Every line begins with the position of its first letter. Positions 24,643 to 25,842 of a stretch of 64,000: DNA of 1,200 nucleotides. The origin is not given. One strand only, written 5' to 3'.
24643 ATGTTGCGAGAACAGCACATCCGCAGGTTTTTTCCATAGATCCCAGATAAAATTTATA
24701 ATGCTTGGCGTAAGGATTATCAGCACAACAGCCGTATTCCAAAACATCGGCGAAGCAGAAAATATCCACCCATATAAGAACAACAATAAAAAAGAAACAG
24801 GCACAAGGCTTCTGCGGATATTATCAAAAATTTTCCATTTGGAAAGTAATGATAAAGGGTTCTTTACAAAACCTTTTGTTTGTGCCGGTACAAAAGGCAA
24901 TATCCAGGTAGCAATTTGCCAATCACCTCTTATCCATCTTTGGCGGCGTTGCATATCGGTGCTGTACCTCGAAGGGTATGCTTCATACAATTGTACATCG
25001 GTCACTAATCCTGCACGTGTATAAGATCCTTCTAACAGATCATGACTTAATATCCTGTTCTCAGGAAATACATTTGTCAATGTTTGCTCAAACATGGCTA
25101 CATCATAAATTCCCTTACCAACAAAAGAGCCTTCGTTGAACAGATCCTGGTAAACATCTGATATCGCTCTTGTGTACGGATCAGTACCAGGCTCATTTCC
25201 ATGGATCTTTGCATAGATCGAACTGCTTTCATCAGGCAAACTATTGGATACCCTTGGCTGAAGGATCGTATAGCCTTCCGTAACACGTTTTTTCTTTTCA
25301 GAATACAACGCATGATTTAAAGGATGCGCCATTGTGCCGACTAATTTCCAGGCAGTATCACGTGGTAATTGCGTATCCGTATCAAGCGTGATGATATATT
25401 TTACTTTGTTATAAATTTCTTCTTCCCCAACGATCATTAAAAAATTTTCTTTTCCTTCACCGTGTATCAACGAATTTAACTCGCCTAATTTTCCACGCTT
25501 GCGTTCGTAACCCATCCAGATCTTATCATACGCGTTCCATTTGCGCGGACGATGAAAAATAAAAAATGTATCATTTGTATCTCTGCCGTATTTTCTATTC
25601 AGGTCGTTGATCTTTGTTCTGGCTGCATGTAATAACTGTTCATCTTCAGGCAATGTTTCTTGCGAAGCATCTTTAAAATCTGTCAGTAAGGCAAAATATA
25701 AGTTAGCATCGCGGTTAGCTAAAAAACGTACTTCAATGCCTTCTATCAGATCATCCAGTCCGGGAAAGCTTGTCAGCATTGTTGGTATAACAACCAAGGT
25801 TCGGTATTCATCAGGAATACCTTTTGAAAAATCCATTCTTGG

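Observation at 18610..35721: Cyclic beta-1,2-glucan synthase locus in a Bacteroidota genome, paired with a divergent sensor/cytoplasmic-hydrolase operon and no exporter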

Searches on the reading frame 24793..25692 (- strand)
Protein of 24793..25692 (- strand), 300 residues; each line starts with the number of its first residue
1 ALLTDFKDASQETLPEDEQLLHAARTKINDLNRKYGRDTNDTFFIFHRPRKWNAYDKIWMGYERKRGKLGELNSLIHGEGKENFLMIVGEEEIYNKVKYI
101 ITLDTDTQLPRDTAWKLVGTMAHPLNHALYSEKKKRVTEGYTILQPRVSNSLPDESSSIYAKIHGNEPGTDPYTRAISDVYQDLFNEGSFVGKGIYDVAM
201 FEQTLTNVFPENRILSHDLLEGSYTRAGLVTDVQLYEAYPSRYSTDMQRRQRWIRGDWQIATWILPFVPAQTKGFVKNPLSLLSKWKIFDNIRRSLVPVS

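Call 32: search_solved_structures(query=window:24793-25692:-, max_evalue=1e-10, show_alignments=1)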
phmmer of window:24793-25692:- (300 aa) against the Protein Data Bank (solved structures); distinct sequences matched with E-value up to 1e-10: 2.
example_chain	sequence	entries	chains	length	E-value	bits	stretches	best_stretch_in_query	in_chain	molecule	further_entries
8rf9_A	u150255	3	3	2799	9.3e-78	265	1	2-299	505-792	Cyclic beta 1-2 glucan synthetase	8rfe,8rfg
8rf0_A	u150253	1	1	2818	9.4e-78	265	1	2-299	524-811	Cyclic beta-(1,2)-glucan synthase NdvB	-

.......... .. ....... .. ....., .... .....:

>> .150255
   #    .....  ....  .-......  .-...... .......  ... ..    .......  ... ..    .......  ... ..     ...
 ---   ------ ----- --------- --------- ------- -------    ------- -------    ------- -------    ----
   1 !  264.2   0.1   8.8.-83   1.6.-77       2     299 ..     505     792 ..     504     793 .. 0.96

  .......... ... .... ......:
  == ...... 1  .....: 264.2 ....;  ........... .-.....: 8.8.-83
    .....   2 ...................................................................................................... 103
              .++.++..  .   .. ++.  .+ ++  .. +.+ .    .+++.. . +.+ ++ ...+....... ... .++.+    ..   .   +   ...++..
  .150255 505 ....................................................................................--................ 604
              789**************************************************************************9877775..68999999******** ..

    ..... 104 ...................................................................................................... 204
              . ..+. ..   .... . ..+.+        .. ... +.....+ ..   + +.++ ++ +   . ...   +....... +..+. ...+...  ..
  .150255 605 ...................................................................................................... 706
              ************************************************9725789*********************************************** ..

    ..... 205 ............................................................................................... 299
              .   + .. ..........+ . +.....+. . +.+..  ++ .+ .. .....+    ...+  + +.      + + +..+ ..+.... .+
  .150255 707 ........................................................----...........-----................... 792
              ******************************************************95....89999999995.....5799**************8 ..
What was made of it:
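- On Cyclic beta-1,2-glucan synthase (Cgs/ChvB/NdvB; GT84-GH189-GH94): Y723 in the conserved G-x-D-P-Y context (call 32).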
